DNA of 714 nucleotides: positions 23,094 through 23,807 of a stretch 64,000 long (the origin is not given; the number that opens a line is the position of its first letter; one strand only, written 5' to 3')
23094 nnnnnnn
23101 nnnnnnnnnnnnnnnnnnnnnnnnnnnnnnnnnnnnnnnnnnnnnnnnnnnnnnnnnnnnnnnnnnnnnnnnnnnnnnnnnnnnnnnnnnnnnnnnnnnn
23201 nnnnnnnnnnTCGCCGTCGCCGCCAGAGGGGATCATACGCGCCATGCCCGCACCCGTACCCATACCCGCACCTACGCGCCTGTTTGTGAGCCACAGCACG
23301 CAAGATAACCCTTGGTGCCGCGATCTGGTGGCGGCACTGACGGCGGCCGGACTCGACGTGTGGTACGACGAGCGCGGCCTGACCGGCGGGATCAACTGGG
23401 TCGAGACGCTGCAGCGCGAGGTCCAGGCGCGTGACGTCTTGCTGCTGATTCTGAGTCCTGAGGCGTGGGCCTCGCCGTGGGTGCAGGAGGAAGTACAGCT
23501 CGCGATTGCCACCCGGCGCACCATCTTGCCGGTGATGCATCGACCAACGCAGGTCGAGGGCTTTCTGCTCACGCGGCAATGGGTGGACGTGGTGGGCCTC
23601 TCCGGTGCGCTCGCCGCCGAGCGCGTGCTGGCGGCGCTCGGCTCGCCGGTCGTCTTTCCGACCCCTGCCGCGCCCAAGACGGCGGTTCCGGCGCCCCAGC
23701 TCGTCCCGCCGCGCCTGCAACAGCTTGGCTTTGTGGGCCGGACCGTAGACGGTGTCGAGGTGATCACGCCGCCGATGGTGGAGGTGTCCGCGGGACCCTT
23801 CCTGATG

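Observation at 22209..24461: TIR domain fused to a cysteine-less FGE/SUMF1 domain, paired with a secreted Cys-rich hydrolase: candidate uncharacterised conflict system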

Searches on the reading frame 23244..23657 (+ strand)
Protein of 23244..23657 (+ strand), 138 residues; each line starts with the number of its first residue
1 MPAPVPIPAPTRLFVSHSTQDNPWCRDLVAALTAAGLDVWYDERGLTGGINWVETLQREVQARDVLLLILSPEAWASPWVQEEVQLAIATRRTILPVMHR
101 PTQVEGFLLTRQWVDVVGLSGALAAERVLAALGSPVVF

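Call 26: search_solved_structures(query=window:23244-23657:+, max_evalue=0.01, show_alignments=5)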
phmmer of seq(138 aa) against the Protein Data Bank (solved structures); distinct sequences matched with E-value up to 0.01: 14.
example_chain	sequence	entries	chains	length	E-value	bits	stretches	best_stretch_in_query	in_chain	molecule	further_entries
3h16_A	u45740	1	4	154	1.7e-07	34.5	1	9-107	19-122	TIR protein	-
7uxr_A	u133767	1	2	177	7.1e-07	32.5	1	13-120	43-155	TIR domain protein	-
7uwg_A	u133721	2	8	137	1.5e-05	28.3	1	12-122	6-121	Molecular chaperone Tir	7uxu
8g83_A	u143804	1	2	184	4e-05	26.9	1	12-122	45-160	NAD(+) hydrolase AbTIR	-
4c7m_A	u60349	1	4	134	5.2e-05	26.5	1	13-125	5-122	Toll/interleukin-1 receptor domain-containing protein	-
8vur_H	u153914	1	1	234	7.2e-05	26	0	12-55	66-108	003-102 Heavy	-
4lzp_B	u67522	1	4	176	0.00011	25.5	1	13-125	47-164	Putative uncharacterized protein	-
4w8h_A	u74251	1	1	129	0.00025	24.3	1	15-115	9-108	Toll-receptor-related 2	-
4w8g_A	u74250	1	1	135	0.00029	24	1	15-115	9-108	Toll-receptor-related 2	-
4lqc_A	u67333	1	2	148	0.00034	23.8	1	13-125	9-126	TcpB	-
8z92_E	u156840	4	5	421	0.0015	21.8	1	12-89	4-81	TIR domain-containing protein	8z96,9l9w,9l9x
8j8h_B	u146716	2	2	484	0.0016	21.7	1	11-89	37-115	TIR domain-containing protein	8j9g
8u7b_B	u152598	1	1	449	0.0016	21.6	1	12-89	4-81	TIR domain-containing protein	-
8ifk_A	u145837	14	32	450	0.0016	21.6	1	12-89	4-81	TIR domain-containing protein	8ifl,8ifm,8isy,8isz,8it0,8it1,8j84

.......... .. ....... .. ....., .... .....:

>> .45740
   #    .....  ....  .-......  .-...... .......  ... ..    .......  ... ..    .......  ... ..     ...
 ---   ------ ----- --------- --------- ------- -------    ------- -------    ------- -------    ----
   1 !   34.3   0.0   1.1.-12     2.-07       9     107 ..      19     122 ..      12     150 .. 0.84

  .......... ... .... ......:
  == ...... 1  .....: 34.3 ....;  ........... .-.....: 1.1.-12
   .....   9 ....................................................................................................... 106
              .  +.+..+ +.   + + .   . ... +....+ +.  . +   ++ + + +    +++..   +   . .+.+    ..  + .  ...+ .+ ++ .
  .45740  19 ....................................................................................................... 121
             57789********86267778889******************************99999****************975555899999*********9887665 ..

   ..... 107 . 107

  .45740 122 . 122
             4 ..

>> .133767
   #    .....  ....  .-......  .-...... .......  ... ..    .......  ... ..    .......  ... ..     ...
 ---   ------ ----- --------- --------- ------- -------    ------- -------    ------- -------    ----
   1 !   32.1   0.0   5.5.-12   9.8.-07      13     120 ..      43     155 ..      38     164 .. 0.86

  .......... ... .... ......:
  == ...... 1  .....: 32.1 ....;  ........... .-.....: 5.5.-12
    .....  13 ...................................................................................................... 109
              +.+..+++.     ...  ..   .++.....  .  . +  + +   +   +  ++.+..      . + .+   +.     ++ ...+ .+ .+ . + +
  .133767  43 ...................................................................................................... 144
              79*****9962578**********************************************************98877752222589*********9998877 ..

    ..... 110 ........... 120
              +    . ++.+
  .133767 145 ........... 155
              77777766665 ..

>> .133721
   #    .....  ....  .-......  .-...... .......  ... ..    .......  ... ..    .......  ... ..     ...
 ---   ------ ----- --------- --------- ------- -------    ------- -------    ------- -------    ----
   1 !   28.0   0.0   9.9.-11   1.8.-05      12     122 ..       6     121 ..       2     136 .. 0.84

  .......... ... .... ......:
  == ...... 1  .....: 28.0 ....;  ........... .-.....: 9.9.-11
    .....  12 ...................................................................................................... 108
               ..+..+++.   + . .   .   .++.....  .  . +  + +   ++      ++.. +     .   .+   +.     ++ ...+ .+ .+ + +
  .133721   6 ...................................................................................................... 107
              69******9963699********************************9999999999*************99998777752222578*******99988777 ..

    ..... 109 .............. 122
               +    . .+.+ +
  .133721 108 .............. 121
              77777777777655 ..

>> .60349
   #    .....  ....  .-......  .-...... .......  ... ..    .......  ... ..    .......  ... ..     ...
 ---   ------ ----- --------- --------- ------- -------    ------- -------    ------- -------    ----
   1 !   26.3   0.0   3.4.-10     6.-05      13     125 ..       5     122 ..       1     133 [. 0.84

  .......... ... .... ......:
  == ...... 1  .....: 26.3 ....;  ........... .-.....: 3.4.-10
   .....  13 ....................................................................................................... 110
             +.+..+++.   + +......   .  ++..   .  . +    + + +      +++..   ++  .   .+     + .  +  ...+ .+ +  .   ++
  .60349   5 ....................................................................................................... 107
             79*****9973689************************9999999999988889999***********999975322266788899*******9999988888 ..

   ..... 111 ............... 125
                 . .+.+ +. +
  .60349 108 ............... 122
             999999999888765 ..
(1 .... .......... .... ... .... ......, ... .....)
